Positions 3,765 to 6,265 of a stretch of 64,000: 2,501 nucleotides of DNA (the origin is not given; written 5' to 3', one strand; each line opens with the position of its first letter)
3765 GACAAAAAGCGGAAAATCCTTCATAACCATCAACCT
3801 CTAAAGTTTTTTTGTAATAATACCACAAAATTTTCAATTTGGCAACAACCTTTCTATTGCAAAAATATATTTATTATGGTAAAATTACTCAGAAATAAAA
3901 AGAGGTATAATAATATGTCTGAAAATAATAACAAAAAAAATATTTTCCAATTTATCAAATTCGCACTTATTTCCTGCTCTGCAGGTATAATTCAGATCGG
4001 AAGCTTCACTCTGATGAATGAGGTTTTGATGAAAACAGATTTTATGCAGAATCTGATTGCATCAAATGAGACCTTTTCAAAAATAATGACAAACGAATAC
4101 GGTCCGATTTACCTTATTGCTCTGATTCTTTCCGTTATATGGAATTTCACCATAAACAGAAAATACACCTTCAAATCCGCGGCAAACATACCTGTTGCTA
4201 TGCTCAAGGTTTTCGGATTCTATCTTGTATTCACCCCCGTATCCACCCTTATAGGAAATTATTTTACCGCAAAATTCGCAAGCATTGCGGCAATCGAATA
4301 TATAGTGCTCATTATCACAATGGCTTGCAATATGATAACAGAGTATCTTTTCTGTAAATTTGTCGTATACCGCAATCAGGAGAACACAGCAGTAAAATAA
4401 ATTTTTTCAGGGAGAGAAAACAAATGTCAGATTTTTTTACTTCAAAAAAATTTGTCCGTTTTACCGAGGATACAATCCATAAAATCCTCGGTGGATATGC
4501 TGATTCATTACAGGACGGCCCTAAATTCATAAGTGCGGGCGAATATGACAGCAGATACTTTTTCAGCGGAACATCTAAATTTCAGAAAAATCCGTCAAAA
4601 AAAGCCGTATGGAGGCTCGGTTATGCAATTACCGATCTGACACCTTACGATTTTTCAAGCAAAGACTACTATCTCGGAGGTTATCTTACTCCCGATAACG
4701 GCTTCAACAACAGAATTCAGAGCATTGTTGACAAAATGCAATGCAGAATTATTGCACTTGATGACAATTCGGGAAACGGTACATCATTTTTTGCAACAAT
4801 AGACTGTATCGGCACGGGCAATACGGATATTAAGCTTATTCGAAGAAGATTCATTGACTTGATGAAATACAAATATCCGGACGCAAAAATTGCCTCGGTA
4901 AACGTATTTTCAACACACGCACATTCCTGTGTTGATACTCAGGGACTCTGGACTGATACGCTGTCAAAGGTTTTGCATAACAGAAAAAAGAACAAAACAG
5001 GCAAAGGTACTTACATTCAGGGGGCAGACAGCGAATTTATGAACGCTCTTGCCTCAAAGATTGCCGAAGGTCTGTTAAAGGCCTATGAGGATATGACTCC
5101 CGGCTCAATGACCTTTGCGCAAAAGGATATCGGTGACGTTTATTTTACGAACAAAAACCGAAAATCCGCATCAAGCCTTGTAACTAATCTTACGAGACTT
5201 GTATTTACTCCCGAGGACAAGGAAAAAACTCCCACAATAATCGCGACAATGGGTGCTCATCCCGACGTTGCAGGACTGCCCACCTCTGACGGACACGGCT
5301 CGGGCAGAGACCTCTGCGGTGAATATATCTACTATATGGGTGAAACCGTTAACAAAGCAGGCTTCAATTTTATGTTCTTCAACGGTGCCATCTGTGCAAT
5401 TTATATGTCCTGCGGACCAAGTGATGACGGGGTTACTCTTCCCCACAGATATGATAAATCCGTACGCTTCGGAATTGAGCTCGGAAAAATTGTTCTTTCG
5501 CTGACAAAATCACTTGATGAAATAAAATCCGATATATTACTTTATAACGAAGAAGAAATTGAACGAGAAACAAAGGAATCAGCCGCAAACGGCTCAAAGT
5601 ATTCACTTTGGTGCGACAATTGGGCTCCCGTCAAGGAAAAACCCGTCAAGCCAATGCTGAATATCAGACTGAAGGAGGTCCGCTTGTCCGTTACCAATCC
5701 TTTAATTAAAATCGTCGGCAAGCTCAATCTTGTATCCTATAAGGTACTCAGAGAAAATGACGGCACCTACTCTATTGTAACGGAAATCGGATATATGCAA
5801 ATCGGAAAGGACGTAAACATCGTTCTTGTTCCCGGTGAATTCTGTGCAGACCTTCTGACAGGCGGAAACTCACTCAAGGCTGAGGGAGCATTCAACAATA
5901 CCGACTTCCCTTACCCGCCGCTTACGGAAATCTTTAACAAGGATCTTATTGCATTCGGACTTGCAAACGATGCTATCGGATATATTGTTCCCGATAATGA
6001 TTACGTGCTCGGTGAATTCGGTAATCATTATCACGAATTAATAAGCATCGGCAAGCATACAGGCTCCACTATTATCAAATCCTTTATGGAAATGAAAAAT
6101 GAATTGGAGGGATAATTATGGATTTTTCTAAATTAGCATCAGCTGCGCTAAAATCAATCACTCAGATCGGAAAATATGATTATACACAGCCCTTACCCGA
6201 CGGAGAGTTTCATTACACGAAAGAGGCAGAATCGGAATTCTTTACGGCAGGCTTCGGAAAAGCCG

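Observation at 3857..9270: Operon of a GtrA-family membrane protein plus three tandem neutral-ceramidase-like paralogues, only the last one secreted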

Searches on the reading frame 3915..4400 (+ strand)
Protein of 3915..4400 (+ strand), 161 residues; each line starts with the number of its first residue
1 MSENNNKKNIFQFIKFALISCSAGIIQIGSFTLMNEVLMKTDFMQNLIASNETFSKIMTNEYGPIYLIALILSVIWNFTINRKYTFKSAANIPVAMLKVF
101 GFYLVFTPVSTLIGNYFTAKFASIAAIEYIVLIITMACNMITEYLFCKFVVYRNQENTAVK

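Call 26: search_protein_families(library=pfam, proteins=[window:3915-4400:+], max_evalue=0.01)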
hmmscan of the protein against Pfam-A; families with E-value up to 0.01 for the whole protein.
window:3915-4400:+ (161 aa): 1 family
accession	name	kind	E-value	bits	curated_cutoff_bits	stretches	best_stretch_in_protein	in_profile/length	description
PF04138.20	GtrA_DPMS_TM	-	7.9e-08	33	26.1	1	61-151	27-116/117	GtrA/DPMS, transmembrane domain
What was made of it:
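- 3915..4400 (+): GtrA-family small membrane protein (161 aa, four predicted TM helices). Pfam PF04138 at 33 bits against a cut-off of 26.1 (call 26).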

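Call 55: find_homologous_proteins(query=window:3915-4400:+, max_evalue=0.001)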
Query window:3915-4400:+ (161 aa): 5658 proteins with E <= 0.001 among 5678 candidates; the best 120 are listed.
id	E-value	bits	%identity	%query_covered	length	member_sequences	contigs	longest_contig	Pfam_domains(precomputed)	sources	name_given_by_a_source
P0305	5.2e-96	336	100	100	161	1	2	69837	PF04138.21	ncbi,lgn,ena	-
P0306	3.6e-91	321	94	100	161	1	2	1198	PF04138.21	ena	-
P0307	3.0e-90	318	91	100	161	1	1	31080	PF04138.21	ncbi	-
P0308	4.0e-90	317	92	99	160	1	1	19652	PF04138.21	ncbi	-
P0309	5.8e-90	317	91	99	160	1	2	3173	PF04138.21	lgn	-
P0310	2.6e-86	305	86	100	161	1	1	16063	PF04138.21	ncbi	-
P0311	1.6e-85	302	87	99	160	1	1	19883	PF04138.21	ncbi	-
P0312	1.9e-85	302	84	100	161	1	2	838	PF04138.21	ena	-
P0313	4.5e-85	301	84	100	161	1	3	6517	PF04138.21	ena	-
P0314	6.7e-85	300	87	100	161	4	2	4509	PF04138.21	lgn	-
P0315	1.0e-84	300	86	99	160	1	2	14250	PF04138.21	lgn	-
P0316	1.3e-84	299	86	99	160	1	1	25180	PF04138.21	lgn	-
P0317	4.8e-84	298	85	99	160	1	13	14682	PF04138.21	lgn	-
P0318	4.9e-84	298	86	100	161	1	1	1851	PF04138.21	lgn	-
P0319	8.6e-84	297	86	99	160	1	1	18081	PF04138.21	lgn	-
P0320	3.1e-83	295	86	99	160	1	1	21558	PF04138.21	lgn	-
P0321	1.7e-82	293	84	100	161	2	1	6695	PF04138.21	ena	-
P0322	2.4e-82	292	84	100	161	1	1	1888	PF04138.21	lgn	-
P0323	2.8e-82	292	84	100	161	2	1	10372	PF04138.21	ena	-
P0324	3.5e-82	292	84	100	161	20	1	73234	PF04138.21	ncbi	-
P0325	4.3e-82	291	83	100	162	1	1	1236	PF04138.21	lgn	-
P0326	6.7e-82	291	84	100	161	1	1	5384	PF04138.21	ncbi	-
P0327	6.7e-82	291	87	99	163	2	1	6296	PF04138.21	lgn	-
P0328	8.1e-82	290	85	100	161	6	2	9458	PF04138.21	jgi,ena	-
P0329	1.2e-81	290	85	99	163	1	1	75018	PF04138.21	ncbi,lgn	-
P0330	1.2e-81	290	84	100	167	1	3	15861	PF04138.21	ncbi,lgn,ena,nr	ncbi:MAG: GtrA family protein [Clostridia bacterium]|nr:GtrA family protein [Clostridia bacterium]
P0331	1.2e-81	290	83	100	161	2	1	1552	PF04138.21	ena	-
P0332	1.3e-81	290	84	100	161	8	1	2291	PF04138.21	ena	-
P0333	1.6e-81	289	84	100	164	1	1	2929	PF04138.21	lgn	-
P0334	1.7e-81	289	83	100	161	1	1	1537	PF04138.21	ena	-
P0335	2.6e-81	289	81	100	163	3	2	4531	PF04138.21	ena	-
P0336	3.1e-81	289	83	100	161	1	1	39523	PF04138.21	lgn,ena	-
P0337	3.7e-81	288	83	98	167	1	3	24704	PF04138.21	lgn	-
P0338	4.0e-81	288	82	100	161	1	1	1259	PF04138.21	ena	-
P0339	4.9e-81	288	83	99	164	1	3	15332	PF04138.21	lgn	-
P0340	7.2e-81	287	83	100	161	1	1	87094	PF04138.21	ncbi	-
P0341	1.1e-80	287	83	100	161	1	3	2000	PF04138.21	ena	-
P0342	1.2e-80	287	82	100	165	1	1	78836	PF04138.21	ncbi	-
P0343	1.8e-80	286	83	100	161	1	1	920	PF04138.21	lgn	-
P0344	2.0e-80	286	82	99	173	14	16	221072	PF04138.21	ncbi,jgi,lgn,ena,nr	ncbi:MAG: GtrA family protein [Ruminococcaceae bacterium]|nr:GtrA family protein [Oscillospiraceae b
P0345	2.1e-80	286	83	100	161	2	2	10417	PF04138.21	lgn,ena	-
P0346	2.5e-80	286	80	100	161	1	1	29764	PF04138.21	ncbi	-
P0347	6.6e-80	284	81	99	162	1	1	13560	PF04138.21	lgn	-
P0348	7.5e-80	284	81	100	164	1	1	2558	PF04138.21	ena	-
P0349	1.3e-79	283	81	99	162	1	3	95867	PF04138.21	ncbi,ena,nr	ncbi:MAG: GtrA family protein [Clostridia bacterium]|nr:GtrA family protein [Clostridia bacterium]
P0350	2.9e-79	282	81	99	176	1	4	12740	PF04138.21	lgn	-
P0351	5.1e-79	281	82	99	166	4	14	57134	PF04138.21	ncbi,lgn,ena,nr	ncbi:MAG: GtrA family protein [Clostridia bacterium]|nr:GtrA family protein [Clostridia bacterium]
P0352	5.2e-79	281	83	98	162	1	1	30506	PF04138.21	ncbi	-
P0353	1.7e-78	280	80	100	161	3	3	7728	PF04138.21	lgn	-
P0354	2.1e-78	279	81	99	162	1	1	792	PF04138.21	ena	-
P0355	4.1e-78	278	81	99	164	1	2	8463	PF04138.21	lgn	-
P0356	4.2e-78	278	82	96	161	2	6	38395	PF04138.21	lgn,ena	-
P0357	5.1e-78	278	81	99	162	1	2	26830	PF04138.21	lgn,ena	-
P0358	6.9e-78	278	81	99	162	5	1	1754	PF04138.21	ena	-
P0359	9.9e-78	277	80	99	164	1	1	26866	PF04138.21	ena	-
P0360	9.9e-78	277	80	99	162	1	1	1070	PF04138.21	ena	-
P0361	1.1e-77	277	77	99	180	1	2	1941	PF04138.21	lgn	-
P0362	1.2e-77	277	80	100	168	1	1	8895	PF04138.21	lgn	-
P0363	1.6e-77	276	79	99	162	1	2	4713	PF04138.21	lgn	-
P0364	2.0e-77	276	78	99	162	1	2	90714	PF04138.21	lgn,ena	-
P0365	2.0e-77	276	78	100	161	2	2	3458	PF04138.21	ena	-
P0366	2.0e-77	276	77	100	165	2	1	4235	PF04138.21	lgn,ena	-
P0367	3.2e-77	275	79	100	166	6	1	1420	PF04138.21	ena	-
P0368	3.2e-77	275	81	99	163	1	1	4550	PF04138.21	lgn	-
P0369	3.3e-77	275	80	100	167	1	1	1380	PF04138.21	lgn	-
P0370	4.8e-77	275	81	99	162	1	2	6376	PF04138.21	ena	-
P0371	5.0e-77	275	80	100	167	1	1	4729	PF04138.21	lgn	-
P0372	6.5e-77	274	80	99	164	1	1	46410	PF04138.21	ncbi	-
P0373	6.9e-77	274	78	99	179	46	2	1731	PF04138.21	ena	-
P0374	7.1e-77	274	79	99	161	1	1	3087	PF04138.21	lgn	-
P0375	1.2e-76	274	77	100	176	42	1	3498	PF04138.21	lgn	-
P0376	2.8e-76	272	81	99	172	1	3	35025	PF04138.21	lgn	-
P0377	2.8e-76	272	77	99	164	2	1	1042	PF04138.21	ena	-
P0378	5.6e-76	271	82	96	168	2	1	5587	PF04138.21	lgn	-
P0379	7.2e-76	271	78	99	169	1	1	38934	PF04138.21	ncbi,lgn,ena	-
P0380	9.4e-76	271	79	96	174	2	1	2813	PF04138.21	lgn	-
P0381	1.4e-75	270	76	98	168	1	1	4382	PF04138.21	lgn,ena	-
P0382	1.7e-75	270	77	100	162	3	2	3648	PF04138.21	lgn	-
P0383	1.8e-75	270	75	100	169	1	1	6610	PF04138.21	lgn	-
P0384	1.8e-75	270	78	96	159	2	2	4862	PF04138.21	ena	-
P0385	1.9e-75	270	81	97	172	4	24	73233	PF04138.21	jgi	-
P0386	2.5e-75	269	79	96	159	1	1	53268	PF04138.21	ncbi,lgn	-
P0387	6.0e-75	268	81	99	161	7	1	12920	PF04138.21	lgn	-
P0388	1.1e-74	267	79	96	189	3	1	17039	PF04138.21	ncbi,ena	-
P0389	1.5e-74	267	76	100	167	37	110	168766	PF04138.21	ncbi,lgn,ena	-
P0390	1.7e-74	267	78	99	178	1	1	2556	PF04138.21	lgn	-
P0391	2.3e-74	266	78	99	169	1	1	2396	PF04138.21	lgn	-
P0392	3.0e-74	266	76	100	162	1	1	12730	PF04138.21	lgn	-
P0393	3.2e-74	266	78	98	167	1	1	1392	PF04138.21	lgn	-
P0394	4.5e-74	265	82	96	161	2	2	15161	PF04138.21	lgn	-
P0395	5.0e-74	265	75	99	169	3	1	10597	PF04138.21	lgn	-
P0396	6.9e-74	265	75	99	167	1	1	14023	PF04138.21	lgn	-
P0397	8.5e-74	264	76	100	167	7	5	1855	PF04138.21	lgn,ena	-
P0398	1.1e-73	264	76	97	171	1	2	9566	PF04138.21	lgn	-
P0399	1.3e-73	264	73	99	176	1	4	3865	PF04138.21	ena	-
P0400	1.6e-73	264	77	99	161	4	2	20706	PF04138.21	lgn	-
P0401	1.7e-73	263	74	99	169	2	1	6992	PF04138.21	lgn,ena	-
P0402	2.1e-73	263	76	98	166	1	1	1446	PF04138.21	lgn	-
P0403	3.6e-73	262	78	96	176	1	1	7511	PF04138.21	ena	-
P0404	6.2e-73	262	79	99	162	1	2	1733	PF04138.21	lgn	-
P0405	6.3e-73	262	78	99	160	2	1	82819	PF04138.21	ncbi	-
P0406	8.2e-73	261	77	99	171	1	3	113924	PF04138.21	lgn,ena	-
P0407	1.1e-72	261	73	99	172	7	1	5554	PF04138.21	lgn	-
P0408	2.8e-72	259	76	99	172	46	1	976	PF04138.21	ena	-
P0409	2.9e-72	259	75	98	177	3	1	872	PF04138.21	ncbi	-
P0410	5.9e-72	258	76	99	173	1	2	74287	PF04138.21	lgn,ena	-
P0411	9.9e-72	258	76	96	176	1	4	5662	PF04138.21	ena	-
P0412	1.4e-71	257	76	99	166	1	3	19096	PF04138.21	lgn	-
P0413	1.8e-71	257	75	99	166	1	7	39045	PF04138.21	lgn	-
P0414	2.0e-71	257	76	99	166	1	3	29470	PF04138.21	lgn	-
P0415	2.5e-71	256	77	96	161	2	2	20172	PF04138.21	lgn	-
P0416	3.1e-71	256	76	97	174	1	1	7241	PF04138.21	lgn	-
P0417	4.4e-71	256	75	99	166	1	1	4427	PF04138.21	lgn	-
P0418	6.3e-71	255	76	97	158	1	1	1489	PF04138.21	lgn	-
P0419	6.3e-71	255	76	99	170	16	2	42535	PF04138.21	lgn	-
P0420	8.7e-71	255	75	99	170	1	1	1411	PF04138.21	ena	-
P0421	9.3e-71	255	73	100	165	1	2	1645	PF04138.21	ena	-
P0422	1.9e-70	253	75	99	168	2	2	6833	PF04138.21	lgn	-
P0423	2.5e-70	253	73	99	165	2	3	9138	PF04138.21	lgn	-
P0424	3.0e-70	253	73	99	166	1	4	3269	PF04138.21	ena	-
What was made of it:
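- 3915..4400 (+): NCBI names close orthologues 'GtrA family protein' (call 55).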

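Call 56: find_encoding_contigs(protein=P0389, flank=7000, max_places=2)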
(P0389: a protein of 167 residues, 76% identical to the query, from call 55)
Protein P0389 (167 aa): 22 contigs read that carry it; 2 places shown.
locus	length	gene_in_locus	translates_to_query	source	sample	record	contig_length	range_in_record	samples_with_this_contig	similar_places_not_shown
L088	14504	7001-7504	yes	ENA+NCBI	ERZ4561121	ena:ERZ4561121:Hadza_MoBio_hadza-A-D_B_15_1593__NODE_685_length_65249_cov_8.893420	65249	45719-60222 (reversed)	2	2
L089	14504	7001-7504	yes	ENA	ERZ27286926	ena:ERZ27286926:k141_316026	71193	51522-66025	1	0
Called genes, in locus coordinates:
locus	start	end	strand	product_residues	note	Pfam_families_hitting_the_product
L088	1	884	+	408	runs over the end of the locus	PF01472:PUA (weak), PF17785:PUA_3, PF10672:Methyltrans_SAM, PF02475:TRM5-TYW2_MTfase (weak), PF03602:Cons_hypoth95, PF05175:MTS, PF13649:Methyltransf_25, PF13847:Methyltransf_31, +2 more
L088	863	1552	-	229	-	PF24675:NpmA (weak), PF02390:Methyltransf_4, PF13847:Methyltransf_31 (weak), PF13649:Methyltransf_25 (faint)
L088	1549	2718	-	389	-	PF01411:tRNA-synt_2c, PF07973:tRNA_SAD, PF02272:DHHA1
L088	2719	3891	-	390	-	PF00149:Metallophos (weak)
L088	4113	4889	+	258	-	PF09997:DUF2238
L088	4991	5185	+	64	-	-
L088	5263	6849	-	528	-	PF02012:BNR (faint), PF13088:BNR_2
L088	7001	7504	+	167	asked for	PF04138:GtrA_DPMS_TM (weak)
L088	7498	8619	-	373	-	PF00491:Arginase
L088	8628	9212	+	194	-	PF00583:Acetyltransf_1, PF13673:Acetyltransf_10 (faint), PF13508:Acetyltransf_7 (weak)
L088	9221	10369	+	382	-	PF00149:Metallophos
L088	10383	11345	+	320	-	PF00149:Metallophos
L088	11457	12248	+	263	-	PF01261:AP_endonuc_2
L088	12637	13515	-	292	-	PF13302:Acetyltransf_3, PF00583:Acetyltransf_1 (weak)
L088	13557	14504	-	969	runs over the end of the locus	PF01520:Amidase_3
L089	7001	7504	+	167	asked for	PF04138:GtrA_DPMS_TM (weak)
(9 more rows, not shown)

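Call 57: find_encoding_contigs(protein=P0406, flank=7000, max_places=1)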
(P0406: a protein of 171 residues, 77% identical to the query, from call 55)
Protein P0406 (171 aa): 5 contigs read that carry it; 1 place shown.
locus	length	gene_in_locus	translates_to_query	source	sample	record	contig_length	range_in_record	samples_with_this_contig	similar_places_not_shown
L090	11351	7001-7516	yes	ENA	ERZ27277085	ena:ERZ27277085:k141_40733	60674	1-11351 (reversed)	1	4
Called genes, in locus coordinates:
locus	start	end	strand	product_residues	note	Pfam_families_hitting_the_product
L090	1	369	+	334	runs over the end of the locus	PF00005:ABC_tran, PF13304:AAA_21 (faint)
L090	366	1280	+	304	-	PF18075:FtsX_ECD, PF02687:FtsX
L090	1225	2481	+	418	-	PF24568:CC_PcsB, PF01551:Peptidase_M23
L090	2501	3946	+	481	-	PF24568:CC_PcsB, PF01551:Peptidase_M23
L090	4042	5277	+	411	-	PF00595:PDZ, PF13180:PDZ_2, PF03572:Peptidase_S41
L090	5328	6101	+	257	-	-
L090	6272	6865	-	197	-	PF12710:HAD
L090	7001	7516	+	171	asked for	PF04138:GtrA_DPMS_TM (faint)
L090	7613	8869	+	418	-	PF08245:Mur_ligase_M, PF02875:Mur_ligase_C, PF27239:FOL3_C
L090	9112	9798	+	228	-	-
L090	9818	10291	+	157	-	-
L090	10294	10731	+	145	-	-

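Call 62: search_protein_families(library=padloc, proteins=[window:3915-4400:+], max_evalue=0.01)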
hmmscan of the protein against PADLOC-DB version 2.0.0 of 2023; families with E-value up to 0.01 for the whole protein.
window:3915-4400:+ (161 aa): 0 families

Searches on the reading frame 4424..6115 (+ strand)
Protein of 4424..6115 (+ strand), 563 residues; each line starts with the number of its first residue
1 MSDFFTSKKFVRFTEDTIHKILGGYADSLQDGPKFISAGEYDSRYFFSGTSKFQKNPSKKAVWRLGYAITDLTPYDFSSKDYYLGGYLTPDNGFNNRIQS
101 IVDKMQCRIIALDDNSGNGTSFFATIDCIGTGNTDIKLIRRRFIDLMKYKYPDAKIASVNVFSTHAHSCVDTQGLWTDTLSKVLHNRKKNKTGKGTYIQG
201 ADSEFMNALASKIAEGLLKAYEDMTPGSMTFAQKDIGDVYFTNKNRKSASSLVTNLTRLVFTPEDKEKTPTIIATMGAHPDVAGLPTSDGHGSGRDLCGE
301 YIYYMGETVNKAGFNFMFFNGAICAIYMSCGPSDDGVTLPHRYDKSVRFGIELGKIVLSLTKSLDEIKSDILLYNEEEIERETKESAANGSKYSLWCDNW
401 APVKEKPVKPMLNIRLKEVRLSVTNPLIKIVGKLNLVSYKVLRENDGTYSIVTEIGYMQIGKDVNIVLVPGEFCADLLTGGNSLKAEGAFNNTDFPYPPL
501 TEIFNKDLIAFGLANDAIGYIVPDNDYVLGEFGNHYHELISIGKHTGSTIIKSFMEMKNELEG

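Call 3: search_protein_families(library=pfam, proteins=[window:4424-6115:+], max_evalue=0.1)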
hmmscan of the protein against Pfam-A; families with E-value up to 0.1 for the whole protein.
window:4424-6115:+ (563 aa): 0 families
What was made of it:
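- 4424..6115 (+): par1: ceramidase-like hydrolase (563 aa), no signal peptide, with a lineage-specific insertion of about 42 aa. No Pfam hit on its own (call 3).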

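Call 4: search_protein_families(library=ncbifam, proteins=[window:4424-6115:+], max_evalue=0.1)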
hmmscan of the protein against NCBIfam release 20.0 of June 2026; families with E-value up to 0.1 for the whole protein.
window:4424-6115:+ (563 aa): 0 families

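Call 62: search_protein_families(library=padloc, proteins=[window:4424-6115:+], max_evalue=0.01)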
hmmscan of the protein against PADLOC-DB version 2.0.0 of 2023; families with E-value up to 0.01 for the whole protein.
window:4424-6115:+ (563 aa): 0 families
